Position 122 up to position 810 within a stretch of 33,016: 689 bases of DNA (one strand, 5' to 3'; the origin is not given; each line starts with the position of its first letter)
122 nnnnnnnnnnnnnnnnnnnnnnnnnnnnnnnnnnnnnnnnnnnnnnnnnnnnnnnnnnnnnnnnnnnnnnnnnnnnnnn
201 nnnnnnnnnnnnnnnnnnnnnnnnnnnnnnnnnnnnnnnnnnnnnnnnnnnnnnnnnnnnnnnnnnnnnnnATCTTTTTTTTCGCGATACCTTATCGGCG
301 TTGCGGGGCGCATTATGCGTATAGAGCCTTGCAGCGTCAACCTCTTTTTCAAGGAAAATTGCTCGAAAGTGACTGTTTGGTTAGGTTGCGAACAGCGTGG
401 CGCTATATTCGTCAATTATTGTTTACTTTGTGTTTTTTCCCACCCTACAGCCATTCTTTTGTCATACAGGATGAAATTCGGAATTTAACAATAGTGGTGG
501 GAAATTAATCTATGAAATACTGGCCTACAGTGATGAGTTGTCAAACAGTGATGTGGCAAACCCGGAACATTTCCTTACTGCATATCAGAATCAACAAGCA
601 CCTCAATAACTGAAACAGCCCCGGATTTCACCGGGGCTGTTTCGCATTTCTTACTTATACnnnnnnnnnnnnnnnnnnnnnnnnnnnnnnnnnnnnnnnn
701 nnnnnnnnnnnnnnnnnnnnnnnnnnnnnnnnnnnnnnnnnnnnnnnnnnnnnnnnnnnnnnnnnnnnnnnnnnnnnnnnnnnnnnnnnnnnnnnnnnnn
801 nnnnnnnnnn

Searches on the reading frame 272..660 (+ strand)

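Call 18: search_protein_families(proteins=[L002:1832-2266:+], library=ncbifam, max_evalue=1)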
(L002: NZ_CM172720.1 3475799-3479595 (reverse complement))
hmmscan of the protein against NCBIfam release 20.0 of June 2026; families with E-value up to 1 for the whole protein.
L002:1832-2266:+ (145 aa): 0 families

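Call 19: find_homologous_proteins(query=L002:1832-2266:+)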
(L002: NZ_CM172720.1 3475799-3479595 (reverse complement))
Query L002:1832-2266:+ (145 aa): 48 proteins with E <= 0.001 among 57 candidates.
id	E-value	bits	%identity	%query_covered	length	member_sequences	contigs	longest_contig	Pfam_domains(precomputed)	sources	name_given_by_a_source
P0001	4.3e-88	310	98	100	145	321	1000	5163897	-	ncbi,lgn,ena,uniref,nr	ncbi:TPA: hypothetical protein ACM4JE_001736 [Escherichia coli]|uniref:Uncharacterized protein n=1 T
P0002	2.0e-84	298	94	100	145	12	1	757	-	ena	-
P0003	3.9e-84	297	92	100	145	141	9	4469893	-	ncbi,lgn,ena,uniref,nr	ncbi:hypothetical protein G893_01199 [Escherichia coli KOEGE 71 (186a)]|uniref:hypothetical protein 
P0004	2.7e-82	291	90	100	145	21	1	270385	-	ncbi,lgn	ncbi:TPA: hypothetical protein ACN60T_001411 [Escherichia albertii]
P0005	5.0e-81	287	89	100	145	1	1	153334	-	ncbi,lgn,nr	ncbi:hypothetical protein RCT45_15935 [Escherichia marmotae]|nr:hypothetical protein [Escherichia ma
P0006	9.8e-81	286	89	100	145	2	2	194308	-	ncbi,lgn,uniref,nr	ncbi:hypothetical protein [Escherichia sp. E1130]|uniref:hypothetical protein n=1 Tax=Escherichia sp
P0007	1.3e-80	286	90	100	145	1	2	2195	-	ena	-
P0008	1.3e-80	286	89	100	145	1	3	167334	-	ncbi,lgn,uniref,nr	ncbi:hypothetical protein KJD94_14460 [Escherichia marmotae]|uniref:hypothetical protein n=1 Tax=Esc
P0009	1.9e-80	285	90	100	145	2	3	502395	-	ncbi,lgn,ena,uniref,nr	ncbi:hypothetical protein [Escherichia ruysiae]|uniref:hypothetical protein n=1 Tax=Escherichia ruys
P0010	3.6e-80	284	89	100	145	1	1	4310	-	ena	-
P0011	3.6e-80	284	89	100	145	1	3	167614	-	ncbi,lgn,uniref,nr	ncbi:hypothetical protein KJD95_15175 [Escherichia marmotae]|uniref:hypothetical protein n=1 Tax=Esc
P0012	3.6e-80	284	88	100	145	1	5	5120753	-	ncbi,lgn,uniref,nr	ncbi:hypothetical protein [Escherichia sp. E4742]|uniref:hypothetical protein n=1 Tax=Escherichia sp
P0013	4.9e-80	284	89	100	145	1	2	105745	-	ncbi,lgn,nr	ncbi:hypothetical protein RCN60_03350 [Escherichia marmotae]|nr:hypothetical protein [Escherichia ma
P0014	4.9e-80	284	88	100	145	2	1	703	-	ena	-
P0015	9.5e-80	283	89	100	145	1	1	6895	-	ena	-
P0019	2.6e-77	275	88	99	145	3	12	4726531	-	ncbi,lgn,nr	ncbi:TPA: hypothetical protein N2G15_002818 [Salmonella enterica]|nr:hypothetical protein [Salmonell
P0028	2.8e-63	230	69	100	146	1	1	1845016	-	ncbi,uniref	ncbi:hypothetical protein [Pseudocitrobacter cyperus]|uniref:DUF4367 domain-containing protein n=1 T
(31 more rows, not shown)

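Call 20: profile_search(protein=L002:1832-2266:+)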
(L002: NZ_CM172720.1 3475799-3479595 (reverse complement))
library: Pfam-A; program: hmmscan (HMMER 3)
A. the first sequence (145 residues): domains with independent E <= 10: 0; with E <= 0.001: 0
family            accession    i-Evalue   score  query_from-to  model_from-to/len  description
(no Pfam family matches the first sequence, even at E <= 10)

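Call 21: find_encoding_contigs(protein=P0004, flank=3000, max_places=1)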
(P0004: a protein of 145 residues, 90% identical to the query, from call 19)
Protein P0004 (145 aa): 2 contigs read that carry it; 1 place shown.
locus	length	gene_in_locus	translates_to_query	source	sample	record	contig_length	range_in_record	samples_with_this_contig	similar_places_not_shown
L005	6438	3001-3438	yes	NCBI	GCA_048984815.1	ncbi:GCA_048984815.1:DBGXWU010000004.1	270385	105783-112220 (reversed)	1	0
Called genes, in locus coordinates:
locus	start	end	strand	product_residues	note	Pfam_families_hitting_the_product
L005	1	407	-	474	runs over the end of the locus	PF00919:UPF0004, PF04055:Radical_SAM, PF01938:TRAM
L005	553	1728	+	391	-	PF01266:DAO (weak), PF01494:FAD_binding_3, PF05834:Lycopene_cycl (faint), PF07992:Pyr_redox_2 (faint)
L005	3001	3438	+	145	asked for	-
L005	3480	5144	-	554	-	PF13522:GATase_6, PF12481:DUF3700, PF13537:GATase_7, PF00733:Asn_synthase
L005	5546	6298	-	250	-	PF00702:Hydrolase, PF13344:Hydrolase_6, PF13419:HAD_2, PF13242:Hydrolase_like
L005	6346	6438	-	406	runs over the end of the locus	PF01047:MarR (weak), PF00480:ROK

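Call 22: find_encoding_contigs(protein=P0008, flank=3000, max_places=1)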
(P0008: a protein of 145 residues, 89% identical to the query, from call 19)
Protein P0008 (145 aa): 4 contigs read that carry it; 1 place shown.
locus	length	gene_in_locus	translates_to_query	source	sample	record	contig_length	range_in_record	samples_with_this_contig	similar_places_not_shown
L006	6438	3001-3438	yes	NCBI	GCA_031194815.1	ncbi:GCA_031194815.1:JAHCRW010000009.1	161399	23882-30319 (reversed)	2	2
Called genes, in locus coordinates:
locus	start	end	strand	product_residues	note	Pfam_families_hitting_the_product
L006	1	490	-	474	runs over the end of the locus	PF00919:UPF0004, PF04055:Radical_SAM, PF01938:TRAM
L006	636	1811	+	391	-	PF01266:DAO (weak), PF01494:FAD_binding_3, PF05834:Lycopene_cycl (faint), PF07992:Pyr_redox_2 (faint)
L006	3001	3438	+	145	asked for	-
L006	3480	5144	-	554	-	PF13522:GATase_6, PF13537:GATase_7, PF12481:DUF3700, PF00733:Asn_synthase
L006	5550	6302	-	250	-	PF00702:Hydrolase, PF13344:Hydrolase_6, PF13419:HAD_2, PF13242:Hydrolase_like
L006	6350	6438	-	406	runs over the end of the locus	PF01047:MarR, PF13412:HTH_24 (faint), PF00480:ROK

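Call 23: find_encoding_contigs(protein=P0019, flank=3000, max_places=2)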
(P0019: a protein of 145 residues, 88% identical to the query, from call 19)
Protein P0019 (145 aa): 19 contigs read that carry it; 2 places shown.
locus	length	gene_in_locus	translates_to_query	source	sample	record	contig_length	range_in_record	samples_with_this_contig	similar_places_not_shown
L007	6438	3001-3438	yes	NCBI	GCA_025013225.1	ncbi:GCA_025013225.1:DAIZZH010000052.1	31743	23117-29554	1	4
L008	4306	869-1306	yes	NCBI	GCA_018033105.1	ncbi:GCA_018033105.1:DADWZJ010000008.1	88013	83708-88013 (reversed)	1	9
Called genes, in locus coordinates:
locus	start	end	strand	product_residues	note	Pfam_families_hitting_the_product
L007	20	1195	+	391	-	PF01494:FAD_binding_3, PF08491:SE (weak)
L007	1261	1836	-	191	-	-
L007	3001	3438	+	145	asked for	-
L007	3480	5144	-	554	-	PF13522:GATase_6, PF13537:GATase_7, PF12481:DUF3700, PF00733:Asn_synthase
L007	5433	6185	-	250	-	PF00702:Hydrolase, PF13344:Hydrolase_6, PF13419:HAD_2, PF13242:Hydrolase_like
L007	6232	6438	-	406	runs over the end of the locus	PF01047:MarR, PF13412:HTH_24 (faint), PF00480:ROK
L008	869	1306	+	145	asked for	-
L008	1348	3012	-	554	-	PF13522:GATase_6, PF13537:GATase_7, PF12481:DUF3700, PF00733:Asn_synthase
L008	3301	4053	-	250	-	PF00702:Hydrolase, PF13344:Hydrolase_6, PF13419:HAD_2, PF13242:Hydrolase_like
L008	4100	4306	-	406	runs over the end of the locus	PF01047:MarR, PF13412:HTH_24 (faint), PF00480:ROK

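Call 24: find_encoding_contigs(protein=P0028, flank=3000, max_places=1)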
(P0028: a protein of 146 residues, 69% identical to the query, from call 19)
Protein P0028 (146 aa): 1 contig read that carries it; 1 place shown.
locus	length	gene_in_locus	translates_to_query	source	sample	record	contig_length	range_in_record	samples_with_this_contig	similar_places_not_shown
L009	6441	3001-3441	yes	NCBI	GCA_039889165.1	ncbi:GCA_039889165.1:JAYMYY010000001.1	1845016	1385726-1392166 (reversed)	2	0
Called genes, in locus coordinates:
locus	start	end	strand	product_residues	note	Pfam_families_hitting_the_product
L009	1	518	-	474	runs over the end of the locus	PF00919:UPF0004, PF04055:Radical_SAM, PF01938:TRAM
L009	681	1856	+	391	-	PF01266:DAO (weak), PF01494:FAD_binding_3, PF05834:Lycopene_cycl (weak), PF08491:SE (weak)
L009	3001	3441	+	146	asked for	-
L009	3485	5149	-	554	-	PF13522:GATase_6, PF13537:GATase_7, PF12481:DUF3700, PF00733:Asn_synthase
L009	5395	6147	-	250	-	PF00702:Hydrolase, PF13344:Hydrolase_6, PF13419:HAD_2, PF13242:Hydrolase_like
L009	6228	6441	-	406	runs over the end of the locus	PF01047:MarR, PF13412:HTH_24 (faint), PF00480:ROK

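Call 46: search_solved_structures(query=A2, max_evalue=1)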
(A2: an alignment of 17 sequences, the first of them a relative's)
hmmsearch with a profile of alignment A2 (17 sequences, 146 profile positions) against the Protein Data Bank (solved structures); distinct sequences matched with E-value up to 1: 1.
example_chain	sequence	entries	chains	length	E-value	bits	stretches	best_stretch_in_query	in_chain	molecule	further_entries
3kho_B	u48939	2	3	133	0.83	12.8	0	18-81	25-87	B-cell antigen receptor complex-associated protein beta chain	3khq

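Call 47: search_protein_families(proteins=[L002:1832-2266:+], library=phrogs, max_evalue=1)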
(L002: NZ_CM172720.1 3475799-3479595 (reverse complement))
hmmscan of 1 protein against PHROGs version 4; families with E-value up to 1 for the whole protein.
L002:1832-2266:+ (145 aa): 2 families
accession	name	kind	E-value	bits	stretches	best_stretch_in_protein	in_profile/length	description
phrog_21607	-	unknown function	0.023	16.1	1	75-123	11-58/89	-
phrog_24107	-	unknown function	0.051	14.7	1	72-114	17-59/122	-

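Call 50: predict_structure(alignment_id=A2)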
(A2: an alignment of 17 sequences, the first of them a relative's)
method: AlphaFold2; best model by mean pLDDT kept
length: 145 residues; sequences in the alignment: 17
mean_pLDDT: 83.3   pTM: 0.73
mean pLDDT of the five models: 83.3, 82.0, 78.8, 78.6, 71.0
residues with pLDDT >= 90: 79; 70-90: 36; 50-70: 19; < 50: 11
segments of 3 or more residues with pLDDT < 50: 16-18, 20-27
pLDDT, mean of each block of 10 residues (from residue 1): 56 51 49 94 90 92 90 94 94 95 92 92 91 91 77
secondary structure, 60 per line:
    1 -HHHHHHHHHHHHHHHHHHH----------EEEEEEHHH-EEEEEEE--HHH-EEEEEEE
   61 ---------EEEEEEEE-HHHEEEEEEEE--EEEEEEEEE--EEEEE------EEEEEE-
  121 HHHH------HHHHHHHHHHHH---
elements in order: H2-20 E31-36 E41-47 E54-60 E70-77 E82-89 E92-100 E103-107 E114-119 H121-124 H131-142

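Call 55: search_protein_representatives(alignment_id=A2)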
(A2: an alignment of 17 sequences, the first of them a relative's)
Query: 17 sequences, 146 profile positions. Proteins with E-value up to 0.001 (for the whole library): 200; up to 1e-10: 102; up to 1e-30: 6. The best 150 are listed.
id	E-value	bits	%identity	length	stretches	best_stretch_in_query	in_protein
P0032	2.4e-79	280.6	-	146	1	1-146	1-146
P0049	6.5e-53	194.8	-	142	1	1-143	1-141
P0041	1.9e-49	183.6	-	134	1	1-103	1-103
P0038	3.3e-38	147.1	-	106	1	41-116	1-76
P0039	6.4e-38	146.2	-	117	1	10-83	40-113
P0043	1.4e-33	132.2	-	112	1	1-103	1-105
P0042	6.3e-30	120.3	-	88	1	76-145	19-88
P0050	1.9e-29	118.7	-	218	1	5-144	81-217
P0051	2.9e-27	111.7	-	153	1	3-143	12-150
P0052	4.4e-27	111.0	-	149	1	9-144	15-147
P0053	5.5e-27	110.7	-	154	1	5-145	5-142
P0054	1.6e-26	109.2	-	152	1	3-144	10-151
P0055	2.5e-26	108.6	-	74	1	1-59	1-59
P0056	1.2e-25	106.4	-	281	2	22-142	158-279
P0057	4.8e-24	101.2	-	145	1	7-142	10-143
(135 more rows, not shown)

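Call 59: fold_search(model_id=the predicted structure, library=afdb50)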
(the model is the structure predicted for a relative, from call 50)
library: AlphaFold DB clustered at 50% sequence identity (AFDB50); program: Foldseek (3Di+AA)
matches with E <= 10: 1110; with E <= 0.001: 87
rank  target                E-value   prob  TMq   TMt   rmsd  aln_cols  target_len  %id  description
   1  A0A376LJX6            4.3e-18  1.00  0.80  0.80  10.9       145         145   98  Uncharacterized protein [Escherichia coli]
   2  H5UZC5                2.0e-11  1.00  0.73  0.74   5.7       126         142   48  Uncharacterized protein [Atlantibacter hermannii NBRC 105704]
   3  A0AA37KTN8            1.1e-09  1.00  0.73  0.70   7.0       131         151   32  Uncharacterized protein
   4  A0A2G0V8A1            1.2e-09  1.00  0.71  0.72   7.3       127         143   35  Uncharacterized protein
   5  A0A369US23            1.4e-09  1.00  0.73  0.72   7.2       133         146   38  Uncharacterized protein [Dyella tabacisoli]
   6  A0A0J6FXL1            2.2e-09  1.00  0.73  0.77   1.4       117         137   34  Lipoprotein
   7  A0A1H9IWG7            2.4e-09  1.00  0.73  0.77   6.4       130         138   35  Inhibitor of vertebrate lysozyme (Ivy) [Rosenbergiella nectarea]
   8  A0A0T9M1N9            2.4e-09  1.00  0.74  0.73   7.2       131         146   30  Lipoprotein [Yersinia kristensenii]
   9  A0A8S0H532            2.7e-09  1.00  0.71  0.90   1.5       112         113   35  Uncharacterized protein
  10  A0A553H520            3.2e-09  1.00  0.73  0.81   6.0       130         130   32  Uncharacterized protein [Pseudomonas mangiferae]
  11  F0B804                3.9e-09  1.00  0.74  0.66   1.3       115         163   36  Uncharacterized protein [Xanthomonas vesicatoria ATCC 35937]
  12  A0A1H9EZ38            4.4e-09  1.00  0.74  0.70   1.6       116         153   31  Uncharacterized protein [Rosenbergiella nectarea]
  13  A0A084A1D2            4.9e-09  1.00  0.73  0.73   1.6       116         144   29  Uncharacterized protein
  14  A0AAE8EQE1            5.1e-09  1.00  0.71  0.69   7.4       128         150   32  Lipoprotein [Brenneria goodwinii]
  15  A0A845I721            5.7e-09  1.00  0.72  0.73  10.1       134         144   30  Uncharacterized protein [Duganella fentianensis]
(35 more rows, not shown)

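Call 60: profile_search(alignment_id=A3)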
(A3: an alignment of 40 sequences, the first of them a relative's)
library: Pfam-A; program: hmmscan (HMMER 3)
A. the first sequence (145 residues): domains with independent E <= 10: 0; with E <= 0.001: 0
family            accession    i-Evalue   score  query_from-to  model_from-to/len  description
(no Pfam family matches the first sequence, even at E <= 10)
B. every sequence of the alignment scanned on its own (40 sequences): families by number of members that match
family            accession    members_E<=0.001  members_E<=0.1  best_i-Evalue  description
Phage_TAC_5       PF08890.17                 0               1        9.1e-03  Phage XkdN-like tail assembly chaperone protein, TAC
TagH_SH3-like     PF22269.2                  0               1        2.6e-02  Teichoic acid transporter subunit TagH, SH3-like domain
Glyco_hydro_49    PF03718.19                 0               1        2.9e-02  Glycosyl hydrolase family 49
EcoRI_methylase   PF13651.11                 0               1        6.2e-02  Adenine-specific methyltransferase EcoRI
LysM14_C          PF25139.2                  0               1        7.6e-02  Secreted LysM effector LysM14, C-terminal domain
T6_Ig_like        PF18002.7                  0               1        7.7e-02  T6 antigen Ig like domain
RskA_C            PF10099.14                 0               1        8.1e-02  Anti-sigma-K factor rskA, C-terminal
TATR              PF03430.19                 0               1        8.7e-02  Trans-activating transcriptional regulator
Ig_GEX2_N         PF23616.1                  0               1        9.5e-02  GEX2 N-terminal Ig-like domain
Anthrax_toxA      PF03497.21                 0               1        9.5e-02  Anthrax toxin LF subunit

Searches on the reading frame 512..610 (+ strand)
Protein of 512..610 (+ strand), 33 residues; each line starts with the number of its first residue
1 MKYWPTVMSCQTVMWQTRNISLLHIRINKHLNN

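Call 18: search_protein_families(proteins=[window:512-610:+], library=ncbifam, max_evalue=1)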
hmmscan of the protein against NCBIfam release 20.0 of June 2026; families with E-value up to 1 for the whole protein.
window:512-610:+ (33 aa): 0 families

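Call 28: list_cluster_members(proteins=[window:512-610:+, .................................])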
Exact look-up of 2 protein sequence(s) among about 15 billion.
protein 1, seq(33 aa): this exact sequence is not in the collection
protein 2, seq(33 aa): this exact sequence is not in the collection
